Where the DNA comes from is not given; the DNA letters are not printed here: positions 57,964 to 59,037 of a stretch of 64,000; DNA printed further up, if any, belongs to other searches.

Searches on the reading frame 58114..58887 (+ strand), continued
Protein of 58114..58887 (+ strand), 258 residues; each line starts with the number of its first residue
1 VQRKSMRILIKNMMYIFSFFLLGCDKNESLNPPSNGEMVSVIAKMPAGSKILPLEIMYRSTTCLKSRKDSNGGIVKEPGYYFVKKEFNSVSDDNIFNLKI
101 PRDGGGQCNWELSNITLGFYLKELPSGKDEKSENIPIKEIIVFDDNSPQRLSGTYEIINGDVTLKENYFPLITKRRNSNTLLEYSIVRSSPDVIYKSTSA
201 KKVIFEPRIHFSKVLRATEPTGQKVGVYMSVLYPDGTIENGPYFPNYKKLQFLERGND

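Call 58: fold_search(model_id=the predicted structure, library=pdb)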
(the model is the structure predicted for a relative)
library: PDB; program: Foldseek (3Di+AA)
matches with E <= 10: 310; with E <= 0.001: 0
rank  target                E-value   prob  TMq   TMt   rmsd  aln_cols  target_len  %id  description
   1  6ake_C                4.3e-02  0.80  0.39  0.34   9.3       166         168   14  Crystal structure of mouse claudin-3 in complex with C-terminal fragment of Clostridium perfringens enterotoxin (released 2019-02-27)
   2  6akf_C                6.1e-02  0.66  0.38  0.31   9.3       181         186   14  Crystal structure of mouse claudin-3 P134A mutant in complex with C-terminal fragment of Clostridium perfringens enter (released 2019-02-20)
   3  6v6d_A                8.8e-02  0.18  0.24  0.18  12.8       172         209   16  Cryo-EM structure of human pannexin 1 (released 2020-04-01)
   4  6akf_A                9.9e-02  0.33  0.31  0.26  11.1       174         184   13  Crystal structure of mouse claudin-3 P134A mutant in complex with C-terminal fragment of Clostridium perfringens enter (released 2019-02-20)
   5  6wbk_D                1.6e-01  0.10  0.22  0.12  22.0       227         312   13  Cryo-EM structure of human Pannexin 1 channel with deletion of N-terminal helix and C-terminal tail (released 2020-06-03)
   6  9n8w_A                1.9e-01  0.41  0.37  0.17   8.1       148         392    9  Intermembrane lipid transport complex LetAB from Escherichia coli (Crosslinked, Composite model corresponding to Map 1 (released 2025-07-16)
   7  8c1r_H                2.2e-01  0.44  0.40  0.35   8.3       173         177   10  Resting state homomeric GluA2 F231A mutant AMPA receptor in complex with TARP gamma-2 (released 2023-08-30)
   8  8piv_H                2.7e-01  0.41  0.40  0.35   8.2       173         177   10  Homomeric GluA2 flip R/G-unedited Q/R-edited F231A mutant in tandem with TARP gamma-2, desensitized conformation 1 (released 2023-08-30)
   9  6akg_A                2.7e-01  0.23  0.32  0.27   9.4       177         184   12  Crystal structure of mouse claudin-3 P134G mutant in complex with C-terminal fragment of Clostridium perfringens enter (released 2019-02-20)
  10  8p3z_H                2.9e-01  0.44  0.45  0.38   8.8       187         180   10  Homomeric GluA2 flip R/G-edited Q/R-edited F231A mutant in tandem with TARP gamma-2, desensitized conformation 2 (released 2023-08-30)
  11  7kp4_A                2.9e-01  0.33  0.37  0.30   8.5       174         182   10  Crystal structure of human claudin-4 in complex with Clostridium perfringens enterotoxin C-terminal domain (released 2020-12-09)
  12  7ocf_I                3.3e-01  0.60  0.49  0.40   7.5       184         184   12  Active state GluA1/A2 AMPA receptor in complex with TARP gamma 8 and CNIH2 (LBD-TMD) (released 2021-06-09)
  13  9z6w_E                3.7e-01  0.72  0.53  0.54   6.7       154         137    8  The structure of TMD with 4 TARPs from all native AMPA receptor subtypes (released 2026-02-04)
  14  7rz6_A                3.7e-01  0.63  0.52  0.10   8.5       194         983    7  Structure of the complex of AMPA receptor GluA2 with auxiliary subunit TARP gamma-5 bound to agonist glutamate (released 2021-10-27)
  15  9e9d_B                3.7e-01  0.33  0.41  0.10   8.4       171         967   10  Structure of full length AMPA receptor GluA2 and auxiliary subunit TARP gamma-2 in complex with anti-miR 17 oligonucle (released 2026-02-11)
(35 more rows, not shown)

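Call 66: search_solved_structures(query=A4, max_evalue=10)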
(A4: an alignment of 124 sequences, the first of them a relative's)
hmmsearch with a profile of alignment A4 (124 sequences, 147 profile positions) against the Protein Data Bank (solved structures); distinct sequences matched with E-value up to 10: 3.
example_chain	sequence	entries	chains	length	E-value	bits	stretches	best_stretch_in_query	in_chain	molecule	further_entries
8got_A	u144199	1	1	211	0.45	13.5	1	75-132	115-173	Peptidase C3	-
10yv_A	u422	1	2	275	0.66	13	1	53-73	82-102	Putative GH97 from Cellulomonas fimi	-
8gph_A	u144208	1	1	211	1.1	12.3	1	75-132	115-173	Peptidase C3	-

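Call 69: find_encoding_contigs(protein=P0162, flank=6000, max_places=2)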
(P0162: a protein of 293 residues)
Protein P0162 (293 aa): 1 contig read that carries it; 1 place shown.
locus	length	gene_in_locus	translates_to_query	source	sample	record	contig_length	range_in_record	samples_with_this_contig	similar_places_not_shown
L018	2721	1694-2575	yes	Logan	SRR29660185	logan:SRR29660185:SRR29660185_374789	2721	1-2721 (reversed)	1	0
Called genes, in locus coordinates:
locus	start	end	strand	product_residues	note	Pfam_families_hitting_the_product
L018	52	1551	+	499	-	PF00135:COesterase, PF20434:BD-FAE, PF00326:Peptidase_S9 (weak), PF07859:Abhydrolase_3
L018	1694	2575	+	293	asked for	PF15590:Imm27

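Call 70: find_encoding_contigs(protein=P0039, flank=6000, max_places=2)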
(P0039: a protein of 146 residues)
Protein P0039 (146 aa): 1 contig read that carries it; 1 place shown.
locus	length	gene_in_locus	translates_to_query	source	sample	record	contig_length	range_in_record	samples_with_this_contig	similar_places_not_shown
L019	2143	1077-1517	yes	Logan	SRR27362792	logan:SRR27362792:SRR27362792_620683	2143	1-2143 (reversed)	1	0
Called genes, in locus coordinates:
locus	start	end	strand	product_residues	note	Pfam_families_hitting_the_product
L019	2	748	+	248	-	?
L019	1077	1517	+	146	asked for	-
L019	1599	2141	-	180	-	?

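Call 71: find_homologous_proteins(query=A4, max_evalue=1e-8)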
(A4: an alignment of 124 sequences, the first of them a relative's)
Query A4 (124 sequences) (142 aa, profile of the alignment): 620 proteins with E <= 1e-8 among 7489 candidates; the best 120 are listed.
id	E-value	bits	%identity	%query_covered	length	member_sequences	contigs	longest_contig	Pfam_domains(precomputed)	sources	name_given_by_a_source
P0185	1.0e-46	176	37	70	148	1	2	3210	-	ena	-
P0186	1.5e-45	173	33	85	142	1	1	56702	-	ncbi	-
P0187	5.9e-45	171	34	89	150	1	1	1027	-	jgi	jgi:hypothetical protein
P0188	1.2e-44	170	30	90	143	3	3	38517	-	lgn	-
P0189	1.4e-44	169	32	80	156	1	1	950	-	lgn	-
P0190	1.5e-44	169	40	87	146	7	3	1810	-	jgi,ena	jgi:hypothetical protein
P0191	1.5e-44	169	40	77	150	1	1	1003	-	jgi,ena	-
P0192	1.6e-44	169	37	84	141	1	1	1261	-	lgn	-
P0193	1.7e-44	169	36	97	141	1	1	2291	-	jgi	-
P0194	4.4e-44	168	31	89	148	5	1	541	-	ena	-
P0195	6.0e-44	167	32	89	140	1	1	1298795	-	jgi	-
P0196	7.0e-44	167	38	97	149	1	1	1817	-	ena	-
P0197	7.3e-44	167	36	94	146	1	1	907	-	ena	-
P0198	8.5e-44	167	40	93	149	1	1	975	-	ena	-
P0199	8.8e-44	167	32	92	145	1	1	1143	-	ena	-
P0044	1.6e-41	159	37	96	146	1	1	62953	-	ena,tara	tara:strand:+ start:998 stop:1438 length:441 start_codon:yes stop_codon:yes gene_type:complete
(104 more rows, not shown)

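Call 76: find_encoding_contigs(protein=P0030, flank=7000, max_places=2)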
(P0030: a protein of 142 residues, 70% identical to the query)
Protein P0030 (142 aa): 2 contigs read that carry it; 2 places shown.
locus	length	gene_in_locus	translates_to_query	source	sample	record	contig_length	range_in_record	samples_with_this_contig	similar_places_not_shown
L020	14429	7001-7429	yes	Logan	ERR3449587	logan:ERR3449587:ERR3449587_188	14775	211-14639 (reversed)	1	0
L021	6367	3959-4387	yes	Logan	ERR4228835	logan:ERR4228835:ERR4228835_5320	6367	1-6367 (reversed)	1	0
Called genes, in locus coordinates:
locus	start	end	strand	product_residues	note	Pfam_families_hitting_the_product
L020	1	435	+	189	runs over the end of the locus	?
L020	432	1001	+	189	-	-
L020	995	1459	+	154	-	PF24295:DUF7480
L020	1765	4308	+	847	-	PF05954:Phage_GPD, PF04717:Phage_base_V (weak), PF13296:T6SS_Vgr, PF10106:DUF2345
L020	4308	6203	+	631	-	PF01764:Lipase_3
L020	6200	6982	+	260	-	-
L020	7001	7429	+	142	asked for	-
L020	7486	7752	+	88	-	PF05488:PAAR_motif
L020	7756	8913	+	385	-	-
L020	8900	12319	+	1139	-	PF06761:IcmF-related, PF21070:IcmF_helical, PF06744:IcmF_C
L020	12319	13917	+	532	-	PF06812:ImpA_N, PF16989:T6SS_VasJ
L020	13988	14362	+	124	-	-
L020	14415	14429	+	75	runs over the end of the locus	?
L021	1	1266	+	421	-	?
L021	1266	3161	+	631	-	PF01764:Lipase_3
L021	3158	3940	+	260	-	-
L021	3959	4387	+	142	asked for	-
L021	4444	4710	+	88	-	PF05488:PAAR_motif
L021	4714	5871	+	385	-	-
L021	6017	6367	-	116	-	?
